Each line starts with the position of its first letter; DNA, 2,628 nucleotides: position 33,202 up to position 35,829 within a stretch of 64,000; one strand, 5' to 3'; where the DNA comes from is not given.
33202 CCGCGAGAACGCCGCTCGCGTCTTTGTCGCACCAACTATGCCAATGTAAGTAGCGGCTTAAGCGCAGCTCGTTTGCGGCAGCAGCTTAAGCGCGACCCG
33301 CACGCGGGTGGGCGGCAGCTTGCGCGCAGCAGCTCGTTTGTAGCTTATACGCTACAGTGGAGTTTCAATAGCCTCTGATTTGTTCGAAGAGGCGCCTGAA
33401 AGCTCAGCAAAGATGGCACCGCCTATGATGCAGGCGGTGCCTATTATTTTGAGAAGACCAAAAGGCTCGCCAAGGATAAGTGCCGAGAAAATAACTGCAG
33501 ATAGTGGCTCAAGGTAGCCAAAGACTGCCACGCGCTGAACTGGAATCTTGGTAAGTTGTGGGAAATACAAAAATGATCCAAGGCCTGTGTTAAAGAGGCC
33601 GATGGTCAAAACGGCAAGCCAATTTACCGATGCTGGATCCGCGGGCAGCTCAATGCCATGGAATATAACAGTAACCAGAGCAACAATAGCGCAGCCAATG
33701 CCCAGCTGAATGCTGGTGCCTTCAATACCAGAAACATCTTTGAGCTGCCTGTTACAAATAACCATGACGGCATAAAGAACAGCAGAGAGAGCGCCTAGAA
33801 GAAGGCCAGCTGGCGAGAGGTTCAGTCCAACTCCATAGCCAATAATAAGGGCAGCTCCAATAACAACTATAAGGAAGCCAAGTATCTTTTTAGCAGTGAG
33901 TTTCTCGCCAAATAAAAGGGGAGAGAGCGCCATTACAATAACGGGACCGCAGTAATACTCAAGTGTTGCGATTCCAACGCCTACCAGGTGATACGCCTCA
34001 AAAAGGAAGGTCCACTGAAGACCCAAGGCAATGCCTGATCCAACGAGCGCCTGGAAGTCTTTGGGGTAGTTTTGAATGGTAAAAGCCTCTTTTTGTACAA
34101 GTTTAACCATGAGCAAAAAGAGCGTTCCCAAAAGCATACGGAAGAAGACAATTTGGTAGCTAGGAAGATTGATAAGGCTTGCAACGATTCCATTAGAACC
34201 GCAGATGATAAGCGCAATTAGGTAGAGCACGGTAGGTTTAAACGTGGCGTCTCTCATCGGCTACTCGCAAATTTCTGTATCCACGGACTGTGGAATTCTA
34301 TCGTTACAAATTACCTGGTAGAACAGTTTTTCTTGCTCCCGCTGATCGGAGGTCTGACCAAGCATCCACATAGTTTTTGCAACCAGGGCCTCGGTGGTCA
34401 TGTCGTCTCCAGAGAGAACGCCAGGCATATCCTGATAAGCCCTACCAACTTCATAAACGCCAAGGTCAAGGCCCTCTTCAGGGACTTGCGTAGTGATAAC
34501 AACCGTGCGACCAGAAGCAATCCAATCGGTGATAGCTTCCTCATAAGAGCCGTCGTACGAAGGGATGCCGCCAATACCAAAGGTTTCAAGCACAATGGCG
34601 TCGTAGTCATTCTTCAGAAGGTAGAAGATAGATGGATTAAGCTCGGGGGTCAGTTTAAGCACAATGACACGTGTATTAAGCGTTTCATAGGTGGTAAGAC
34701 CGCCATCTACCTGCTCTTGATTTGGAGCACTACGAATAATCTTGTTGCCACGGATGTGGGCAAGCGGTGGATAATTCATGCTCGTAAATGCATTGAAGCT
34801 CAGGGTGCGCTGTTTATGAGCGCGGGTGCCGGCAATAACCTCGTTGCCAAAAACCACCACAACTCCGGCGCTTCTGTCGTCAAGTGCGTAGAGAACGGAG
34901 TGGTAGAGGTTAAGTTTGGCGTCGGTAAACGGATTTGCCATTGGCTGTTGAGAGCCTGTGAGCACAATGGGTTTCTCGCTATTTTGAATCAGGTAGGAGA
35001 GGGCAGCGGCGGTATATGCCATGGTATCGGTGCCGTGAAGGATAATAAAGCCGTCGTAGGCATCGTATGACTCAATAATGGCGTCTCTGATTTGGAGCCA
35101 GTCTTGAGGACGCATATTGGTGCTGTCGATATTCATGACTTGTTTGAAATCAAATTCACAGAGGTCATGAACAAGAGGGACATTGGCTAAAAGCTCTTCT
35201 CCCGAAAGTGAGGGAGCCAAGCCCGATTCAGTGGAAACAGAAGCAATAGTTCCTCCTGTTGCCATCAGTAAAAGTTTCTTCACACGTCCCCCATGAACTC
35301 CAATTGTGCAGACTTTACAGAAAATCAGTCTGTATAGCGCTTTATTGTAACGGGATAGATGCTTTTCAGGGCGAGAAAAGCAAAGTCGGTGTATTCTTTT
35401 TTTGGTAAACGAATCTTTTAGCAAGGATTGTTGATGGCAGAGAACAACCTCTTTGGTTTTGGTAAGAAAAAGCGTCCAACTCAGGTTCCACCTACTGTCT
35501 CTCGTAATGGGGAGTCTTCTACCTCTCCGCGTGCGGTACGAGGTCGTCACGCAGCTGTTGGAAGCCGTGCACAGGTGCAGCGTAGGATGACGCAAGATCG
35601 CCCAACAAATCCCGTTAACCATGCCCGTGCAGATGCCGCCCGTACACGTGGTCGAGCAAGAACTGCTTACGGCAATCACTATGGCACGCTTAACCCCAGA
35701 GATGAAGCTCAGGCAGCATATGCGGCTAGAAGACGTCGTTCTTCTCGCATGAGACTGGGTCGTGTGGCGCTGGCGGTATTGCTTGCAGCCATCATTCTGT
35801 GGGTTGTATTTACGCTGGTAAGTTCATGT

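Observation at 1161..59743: Hyper-abundant, sense-oriented 11/12-mer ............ spread through genes and spacers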

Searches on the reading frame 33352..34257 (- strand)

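Call 50: search_protein_families(library=pfam, proteins=[window:33352-34257:-], max_evalue=0.00001)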
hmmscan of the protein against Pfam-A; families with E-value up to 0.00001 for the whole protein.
window:33352-34257:- (301 aa): 2 families
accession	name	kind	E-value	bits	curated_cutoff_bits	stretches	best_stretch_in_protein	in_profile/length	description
PF00892.27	EamA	-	1.6e-38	132.5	28.2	2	151-283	3-132/135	EamA-like transporter family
PF03151.22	TPT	-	6.2e-06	26.2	30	0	181-288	35-139/291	Triose-phosphate Transporter family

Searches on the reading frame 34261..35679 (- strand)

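Call 10: search_protein_families(library=pfam, proteins=[window:34261-35679:-])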
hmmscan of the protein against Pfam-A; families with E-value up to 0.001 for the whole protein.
window:34261-35679:- (472 aa): 2 families
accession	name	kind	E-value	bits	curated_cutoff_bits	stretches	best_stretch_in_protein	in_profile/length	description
PF00710.25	Asparaginase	-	1.2e-62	211.4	22.5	1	135-314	1-185/193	Asparaginase, N-terminal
PF17763.6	Asparaginase_C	-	2.4e-25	89.2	34.6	1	337-453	1-114/114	Glutaminase/Asparaginase C-terminal domain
